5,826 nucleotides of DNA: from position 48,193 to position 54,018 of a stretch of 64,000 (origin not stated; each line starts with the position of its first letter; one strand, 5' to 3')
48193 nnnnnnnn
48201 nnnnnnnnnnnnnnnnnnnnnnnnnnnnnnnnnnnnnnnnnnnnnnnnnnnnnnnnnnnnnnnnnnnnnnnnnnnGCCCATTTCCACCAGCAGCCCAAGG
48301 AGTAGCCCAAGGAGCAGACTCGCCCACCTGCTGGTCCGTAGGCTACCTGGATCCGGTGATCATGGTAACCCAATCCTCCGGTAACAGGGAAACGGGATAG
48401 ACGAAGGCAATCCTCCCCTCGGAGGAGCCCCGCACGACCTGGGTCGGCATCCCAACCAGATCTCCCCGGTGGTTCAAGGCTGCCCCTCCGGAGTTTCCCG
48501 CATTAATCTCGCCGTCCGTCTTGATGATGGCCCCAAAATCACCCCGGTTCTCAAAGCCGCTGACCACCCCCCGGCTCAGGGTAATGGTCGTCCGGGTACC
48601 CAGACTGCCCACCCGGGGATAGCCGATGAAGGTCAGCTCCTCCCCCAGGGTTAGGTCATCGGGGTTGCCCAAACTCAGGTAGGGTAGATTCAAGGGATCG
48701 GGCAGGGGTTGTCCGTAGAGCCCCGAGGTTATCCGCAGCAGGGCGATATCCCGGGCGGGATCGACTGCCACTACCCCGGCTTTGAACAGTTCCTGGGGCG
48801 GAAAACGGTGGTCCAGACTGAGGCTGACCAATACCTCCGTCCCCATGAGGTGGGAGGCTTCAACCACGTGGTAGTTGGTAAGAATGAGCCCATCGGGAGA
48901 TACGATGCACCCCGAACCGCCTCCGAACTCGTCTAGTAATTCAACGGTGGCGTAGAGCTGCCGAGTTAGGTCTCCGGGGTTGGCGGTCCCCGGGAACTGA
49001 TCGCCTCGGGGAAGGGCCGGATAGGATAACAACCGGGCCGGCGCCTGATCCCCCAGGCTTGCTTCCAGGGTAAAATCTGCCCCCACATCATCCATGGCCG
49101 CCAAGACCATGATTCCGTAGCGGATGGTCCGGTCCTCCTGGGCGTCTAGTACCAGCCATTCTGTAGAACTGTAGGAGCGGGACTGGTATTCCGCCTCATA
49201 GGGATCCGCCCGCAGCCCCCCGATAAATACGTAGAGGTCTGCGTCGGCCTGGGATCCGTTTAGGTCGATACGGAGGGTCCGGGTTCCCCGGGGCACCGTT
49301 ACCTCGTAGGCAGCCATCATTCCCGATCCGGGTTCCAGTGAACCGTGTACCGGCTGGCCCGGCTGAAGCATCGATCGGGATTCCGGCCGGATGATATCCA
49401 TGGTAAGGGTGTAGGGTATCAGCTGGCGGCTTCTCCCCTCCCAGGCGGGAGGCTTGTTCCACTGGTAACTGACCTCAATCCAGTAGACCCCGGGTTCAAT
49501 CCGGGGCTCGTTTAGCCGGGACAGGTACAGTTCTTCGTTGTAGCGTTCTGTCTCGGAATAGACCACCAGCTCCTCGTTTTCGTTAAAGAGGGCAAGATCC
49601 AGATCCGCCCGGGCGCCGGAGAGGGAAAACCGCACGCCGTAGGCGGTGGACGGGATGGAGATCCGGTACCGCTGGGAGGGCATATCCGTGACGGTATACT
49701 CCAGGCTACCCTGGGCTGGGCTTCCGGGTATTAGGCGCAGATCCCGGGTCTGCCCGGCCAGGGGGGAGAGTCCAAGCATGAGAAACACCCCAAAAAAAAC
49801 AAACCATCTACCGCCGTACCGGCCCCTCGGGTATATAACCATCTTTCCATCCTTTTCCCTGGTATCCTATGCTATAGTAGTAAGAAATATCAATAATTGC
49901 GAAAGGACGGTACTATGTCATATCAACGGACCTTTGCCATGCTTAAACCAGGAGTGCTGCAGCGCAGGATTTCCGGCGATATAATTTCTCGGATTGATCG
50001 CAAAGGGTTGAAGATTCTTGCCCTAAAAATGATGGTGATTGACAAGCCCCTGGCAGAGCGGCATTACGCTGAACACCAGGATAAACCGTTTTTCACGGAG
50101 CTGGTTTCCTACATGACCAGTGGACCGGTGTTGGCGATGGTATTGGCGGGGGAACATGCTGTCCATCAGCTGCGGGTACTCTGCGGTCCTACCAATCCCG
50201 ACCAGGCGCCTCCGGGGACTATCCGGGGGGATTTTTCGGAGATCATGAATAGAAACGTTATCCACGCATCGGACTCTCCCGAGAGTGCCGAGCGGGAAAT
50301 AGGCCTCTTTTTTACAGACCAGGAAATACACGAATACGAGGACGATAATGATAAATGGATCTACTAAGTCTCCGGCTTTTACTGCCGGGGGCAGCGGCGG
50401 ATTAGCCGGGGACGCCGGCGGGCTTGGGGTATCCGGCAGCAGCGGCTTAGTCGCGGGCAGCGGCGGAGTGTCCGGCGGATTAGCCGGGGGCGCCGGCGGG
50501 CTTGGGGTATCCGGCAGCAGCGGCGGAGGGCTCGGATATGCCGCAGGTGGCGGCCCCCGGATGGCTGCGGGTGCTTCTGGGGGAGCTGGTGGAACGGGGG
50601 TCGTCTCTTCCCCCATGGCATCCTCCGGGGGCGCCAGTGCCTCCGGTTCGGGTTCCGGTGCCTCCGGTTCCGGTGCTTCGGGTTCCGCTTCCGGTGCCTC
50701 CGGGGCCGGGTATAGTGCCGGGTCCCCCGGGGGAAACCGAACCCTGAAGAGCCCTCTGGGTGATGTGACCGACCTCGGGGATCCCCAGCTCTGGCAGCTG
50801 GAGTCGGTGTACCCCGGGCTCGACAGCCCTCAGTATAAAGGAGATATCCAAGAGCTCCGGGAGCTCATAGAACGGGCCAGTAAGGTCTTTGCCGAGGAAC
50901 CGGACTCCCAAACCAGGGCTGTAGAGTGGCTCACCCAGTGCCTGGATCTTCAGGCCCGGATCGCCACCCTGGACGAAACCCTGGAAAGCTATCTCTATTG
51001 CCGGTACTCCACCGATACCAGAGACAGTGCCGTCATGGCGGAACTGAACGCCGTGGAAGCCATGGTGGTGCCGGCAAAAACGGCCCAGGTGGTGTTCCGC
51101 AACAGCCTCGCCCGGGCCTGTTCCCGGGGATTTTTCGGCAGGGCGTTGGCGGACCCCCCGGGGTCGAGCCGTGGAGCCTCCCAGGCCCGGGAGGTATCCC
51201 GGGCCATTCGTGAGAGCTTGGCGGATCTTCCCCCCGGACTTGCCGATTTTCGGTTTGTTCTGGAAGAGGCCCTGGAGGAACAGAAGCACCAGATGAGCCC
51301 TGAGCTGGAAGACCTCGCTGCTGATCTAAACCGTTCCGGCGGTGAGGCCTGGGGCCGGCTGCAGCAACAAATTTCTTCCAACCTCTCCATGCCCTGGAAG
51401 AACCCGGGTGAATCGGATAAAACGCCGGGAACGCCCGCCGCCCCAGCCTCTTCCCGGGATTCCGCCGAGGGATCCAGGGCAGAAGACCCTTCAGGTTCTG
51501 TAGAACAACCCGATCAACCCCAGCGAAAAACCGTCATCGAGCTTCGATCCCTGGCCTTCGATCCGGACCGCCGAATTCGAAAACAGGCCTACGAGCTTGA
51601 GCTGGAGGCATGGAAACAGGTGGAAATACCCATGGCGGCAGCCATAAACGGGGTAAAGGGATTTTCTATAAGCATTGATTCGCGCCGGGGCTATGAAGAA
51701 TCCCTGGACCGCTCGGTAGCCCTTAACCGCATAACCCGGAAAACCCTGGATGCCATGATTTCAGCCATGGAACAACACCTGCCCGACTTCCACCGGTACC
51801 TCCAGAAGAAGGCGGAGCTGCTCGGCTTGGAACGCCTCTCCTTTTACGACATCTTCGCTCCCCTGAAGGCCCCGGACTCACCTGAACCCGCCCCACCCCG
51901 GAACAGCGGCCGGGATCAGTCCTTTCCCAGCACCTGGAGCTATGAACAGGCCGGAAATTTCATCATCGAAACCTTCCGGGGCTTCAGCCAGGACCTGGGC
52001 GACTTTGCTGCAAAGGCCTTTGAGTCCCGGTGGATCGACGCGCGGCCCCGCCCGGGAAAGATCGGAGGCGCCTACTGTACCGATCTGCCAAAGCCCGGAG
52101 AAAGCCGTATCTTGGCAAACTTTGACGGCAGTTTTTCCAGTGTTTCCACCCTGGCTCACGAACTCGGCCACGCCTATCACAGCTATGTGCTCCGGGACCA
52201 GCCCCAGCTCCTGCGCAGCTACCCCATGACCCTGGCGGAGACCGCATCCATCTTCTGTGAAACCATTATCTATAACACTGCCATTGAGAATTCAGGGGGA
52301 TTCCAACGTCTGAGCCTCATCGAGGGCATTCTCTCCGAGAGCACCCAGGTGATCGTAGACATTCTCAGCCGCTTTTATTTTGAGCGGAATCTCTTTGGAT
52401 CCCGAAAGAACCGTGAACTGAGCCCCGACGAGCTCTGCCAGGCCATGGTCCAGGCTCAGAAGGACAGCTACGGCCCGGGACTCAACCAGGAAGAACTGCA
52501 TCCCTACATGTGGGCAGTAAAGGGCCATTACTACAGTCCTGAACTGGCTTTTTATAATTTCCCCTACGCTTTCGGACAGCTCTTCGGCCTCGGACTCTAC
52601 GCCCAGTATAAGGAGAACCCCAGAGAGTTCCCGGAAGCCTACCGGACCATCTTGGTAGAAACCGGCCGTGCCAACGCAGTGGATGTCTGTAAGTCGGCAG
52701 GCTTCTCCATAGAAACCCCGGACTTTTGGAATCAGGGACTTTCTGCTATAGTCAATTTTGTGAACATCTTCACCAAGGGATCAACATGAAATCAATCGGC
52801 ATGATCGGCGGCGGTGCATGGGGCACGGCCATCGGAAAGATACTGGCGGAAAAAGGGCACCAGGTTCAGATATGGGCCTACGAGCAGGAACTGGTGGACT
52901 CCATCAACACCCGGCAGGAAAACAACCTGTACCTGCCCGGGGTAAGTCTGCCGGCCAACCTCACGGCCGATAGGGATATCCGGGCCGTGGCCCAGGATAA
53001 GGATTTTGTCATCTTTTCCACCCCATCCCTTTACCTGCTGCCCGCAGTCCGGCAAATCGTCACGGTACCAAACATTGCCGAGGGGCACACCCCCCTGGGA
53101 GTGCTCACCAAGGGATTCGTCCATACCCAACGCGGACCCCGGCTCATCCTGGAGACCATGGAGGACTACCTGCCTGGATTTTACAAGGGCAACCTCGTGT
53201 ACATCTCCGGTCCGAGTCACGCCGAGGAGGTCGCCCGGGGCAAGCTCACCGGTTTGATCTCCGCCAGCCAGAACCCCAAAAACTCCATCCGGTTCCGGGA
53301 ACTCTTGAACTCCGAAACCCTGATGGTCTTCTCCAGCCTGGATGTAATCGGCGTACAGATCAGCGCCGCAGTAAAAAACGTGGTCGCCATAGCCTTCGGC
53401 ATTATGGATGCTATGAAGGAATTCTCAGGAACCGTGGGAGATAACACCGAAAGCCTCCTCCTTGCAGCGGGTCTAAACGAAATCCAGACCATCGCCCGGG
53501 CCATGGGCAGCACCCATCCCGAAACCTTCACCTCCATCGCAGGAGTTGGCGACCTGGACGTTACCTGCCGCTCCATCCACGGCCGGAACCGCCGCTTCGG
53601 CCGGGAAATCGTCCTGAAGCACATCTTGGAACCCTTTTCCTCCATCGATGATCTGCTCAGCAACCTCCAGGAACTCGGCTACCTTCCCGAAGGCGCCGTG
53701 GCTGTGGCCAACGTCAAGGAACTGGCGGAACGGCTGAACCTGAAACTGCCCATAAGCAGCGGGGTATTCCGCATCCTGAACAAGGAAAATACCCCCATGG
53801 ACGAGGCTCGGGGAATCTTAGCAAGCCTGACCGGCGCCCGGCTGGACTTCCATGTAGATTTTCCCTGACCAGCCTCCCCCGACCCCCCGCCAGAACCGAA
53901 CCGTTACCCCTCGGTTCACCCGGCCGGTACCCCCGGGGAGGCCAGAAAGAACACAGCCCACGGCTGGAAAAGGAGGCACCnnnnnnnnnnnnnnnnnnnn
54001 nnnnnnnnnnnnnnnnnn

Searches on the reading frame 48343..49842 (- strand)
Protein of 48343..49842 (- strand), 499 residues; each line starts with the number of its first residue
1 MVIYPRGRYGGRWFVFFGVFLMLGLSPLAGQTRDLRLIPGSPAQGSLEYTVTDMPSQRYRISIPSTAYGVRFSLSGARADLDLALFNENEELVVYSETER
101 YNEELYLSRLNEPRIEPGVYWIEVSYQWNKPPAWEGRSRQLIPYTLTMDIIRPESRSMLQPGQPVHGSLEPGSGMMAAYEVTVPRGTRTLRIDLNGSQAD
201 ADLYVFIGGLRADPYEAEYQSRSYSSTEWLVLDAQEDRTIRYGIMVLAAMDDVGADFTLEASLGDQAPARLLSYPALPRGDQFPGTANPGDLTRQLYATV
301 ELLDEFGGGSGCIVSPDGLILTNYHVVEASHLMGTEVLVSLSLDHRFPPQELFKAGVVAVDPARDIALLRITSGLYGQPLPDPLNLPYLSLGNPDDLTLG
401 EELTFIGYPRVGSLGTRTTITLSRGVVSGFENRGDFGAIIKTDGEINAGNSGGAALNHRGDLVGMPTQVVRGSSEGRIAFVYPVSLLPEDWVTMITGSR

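Call 11: search_protein_families(library=pfam, proteins=[window:48343-49842:-], max_evalue=0.001)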
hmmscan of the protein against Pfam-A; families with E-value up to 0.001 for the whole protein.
window:48343-49842:- (499 aa): 4 families
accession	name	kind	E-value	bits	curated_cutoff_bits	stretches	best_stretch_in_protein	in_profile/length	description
PF13365.12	Trypsin_2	-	8.3e-27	95.1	27.6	1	309-465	1-144/144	Trypsin-like peptidase domain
PF00089.32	Trypsin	-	6.5e-12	46.2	20.6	1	310-485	28-214/220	Trypsin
PF04151.21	PPC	-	4.4e-09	37.5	25.9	1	179-226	5-50/70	Bacterial pre-peptidase C-terminal domain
PF10459.15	Peptidase_S46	-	3.1e-06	26.6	22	0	307-328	47-68/698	Peptidase S46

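Call 46: search_protein_families(library=padloc, proteins=[window:48343-49842:-], max_evalue=0.001)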
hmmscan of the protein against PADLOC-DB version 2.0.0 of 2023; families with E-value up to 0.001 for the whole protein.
window:48343-49842:- (499 aa): 4 families
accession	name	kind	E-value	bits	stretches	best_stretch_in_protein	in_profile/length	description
PDLC02959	RT-Protease_XI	-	9.4e-12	42.6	1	301-481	344-499/510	single gene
PDLC02960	RT-Protease_XI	-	2.9e-11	41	1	307-478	348-492/506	single gene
PDLC04593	PDC-M35A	-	2.8e-05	22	1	309-421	23-129/216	-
PDLC02159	Avs1b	-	0.00016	17.1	1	299-380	10-87/1924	-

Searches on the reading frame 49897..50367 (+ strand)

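Call 46: search_protein_families(library=padloc, proteins=[window:49897-50367:+], max_evalue=0.001)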
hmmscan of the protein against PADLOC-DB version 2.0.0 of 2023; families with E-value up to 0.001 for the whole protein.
window:49897-50367:+ (156 aa): 0 families

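Call 66: search_protein_families(library=pfam, proteins=[window:49897-50367:+], max_evalue=0.01)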
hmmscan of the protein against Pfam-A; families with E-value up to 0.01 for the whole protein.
window:49897-50367:+ (156 aa): 1 family
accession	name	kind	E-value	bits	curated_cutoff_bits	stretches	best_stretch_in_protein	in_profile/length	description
PF00334.24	NDK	-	1.7e-55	187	27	1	10-144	1-135/135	Nucleoside diphosphate kinase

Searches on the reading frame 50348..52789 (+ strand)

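Call 11: search_protein_families(library=pfam, proteins=[window:50348-52789:+], max_evalue=0.001)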
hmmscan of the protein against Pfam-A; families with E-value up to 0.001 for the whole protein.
window:50348-52789:+ (813 aa): 2 families
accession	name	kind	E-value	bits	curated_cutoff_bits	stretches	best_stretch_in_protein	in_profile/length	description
PF01432.26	Peptidase_M3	-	7.7e-26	91.9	27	1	555-796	180-453/457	Peptidase family M3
PF08439.15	Peptidase_M3_N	-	1.2e-10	41.8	25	1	296-346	18-68/70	Oligopeptidase F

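Call 46: search_protein_families(library=padloc, proteins=[window:50348-52789:+], max_evalue=0.001)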
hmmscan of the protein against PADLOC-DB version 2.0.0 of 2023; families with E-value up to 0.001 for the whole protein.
window:50348-52789:+ (813 aa): 0 families

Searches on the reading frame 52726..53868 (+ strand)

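Call 11: search_protein_families(library=pfam, proteins=[window:52726-53868:+], max_evalue=0.001)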
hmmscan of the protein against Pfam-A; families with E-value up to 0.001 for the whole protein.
window:52726-53868:+ (380 aa): 4 families
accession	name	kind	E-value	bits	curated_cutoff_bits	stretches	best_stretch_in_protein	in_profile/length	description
PF01210.29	NAD_Gly3P_dh_N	-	1.6e-39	135.9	23.1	1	24-185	2-156/158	NAD-dependent glycerol-3-phosphate dehydrogenase N-terminus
PF07479.19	NAD_Gly3P_dh_C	-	6.4e-36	124.1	25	1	206-359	1-139/142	NAD-dependent glycerol-3-phosphate dehydrogenase C-terminus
PF20618.3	GPD_NAD_C_bact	-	1.9e-07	31.9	27.6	1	272-346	1-65/66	Bacterial GPD, NAD-dependent C-terminal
PF02558.23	ApbA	-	4.6e-05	23.5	22.2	1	24-112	1-87/150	Ketopantoate reductase PanE/ApbA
